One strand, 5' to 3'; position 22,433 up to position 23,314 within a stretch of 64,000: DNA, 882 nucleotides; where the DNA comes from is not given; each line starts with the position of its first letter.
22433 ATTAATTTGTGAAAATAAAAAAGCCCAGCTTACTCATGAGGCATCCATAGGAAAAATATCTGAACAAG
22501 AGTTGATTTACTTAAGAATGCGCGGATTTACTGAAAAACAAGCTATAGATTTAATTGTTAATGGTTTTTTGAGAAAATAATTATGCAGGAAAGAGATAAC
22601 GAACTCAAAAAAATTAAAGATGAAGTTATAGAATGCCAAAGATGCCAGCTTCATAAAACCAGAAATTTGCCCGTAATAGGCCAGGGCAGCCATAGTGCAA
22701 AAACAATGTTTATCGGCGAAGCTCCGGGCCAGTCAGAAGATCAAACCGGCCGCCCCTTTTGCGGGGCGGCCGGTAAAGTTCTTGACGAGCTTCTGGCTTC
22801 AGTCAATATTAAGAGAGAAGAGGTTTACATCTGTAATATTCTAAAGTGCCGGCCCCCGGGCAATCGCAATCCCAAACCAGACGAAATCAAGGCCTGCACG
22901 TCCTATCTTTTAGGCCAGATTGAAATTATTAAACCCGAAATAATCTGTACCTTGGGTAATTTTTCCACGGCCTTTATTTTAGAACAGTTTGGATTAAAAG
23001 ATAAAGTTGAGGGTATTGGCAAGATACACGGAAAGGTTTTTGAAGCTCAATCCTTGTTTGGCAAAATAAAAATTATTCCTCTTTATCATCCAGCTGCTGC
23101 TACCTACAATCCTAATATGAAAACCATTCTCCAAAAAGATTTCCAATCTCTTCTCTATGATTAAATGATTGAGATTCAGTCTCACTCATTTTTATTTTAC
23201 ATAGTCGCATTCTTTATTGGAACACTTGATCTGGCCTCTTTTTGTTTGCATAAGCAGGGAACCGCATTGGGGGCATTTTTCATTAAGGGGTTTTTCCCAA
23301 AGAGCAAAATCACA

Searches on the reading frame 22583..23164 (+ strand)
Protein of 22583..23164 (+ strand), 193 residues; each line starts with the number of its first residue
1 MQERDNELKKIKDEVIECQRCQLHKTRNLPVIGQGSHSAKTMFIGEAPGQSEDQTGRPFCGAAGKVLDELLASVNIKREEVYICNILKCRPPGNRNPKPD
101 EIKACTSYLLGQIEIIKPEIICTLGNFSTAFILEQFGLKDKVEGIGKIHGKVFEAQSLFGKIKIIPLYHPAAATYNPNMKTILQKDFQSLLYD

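Call 44: search_protein_families(library=pfam, proteins=[window:22583-23164:+], max_evalue=0.0001)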
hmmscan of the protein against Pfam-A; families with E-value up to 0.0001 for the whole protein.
window:22583-23164:+ (193 aa): 1 family
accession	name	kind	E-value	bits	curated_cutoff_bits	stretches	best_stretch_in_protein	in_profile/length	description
PF03167.25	UDG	-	4.6e-35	121.2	24.3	1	33-181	2-129/141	Uracil DNA glycosylase superfamily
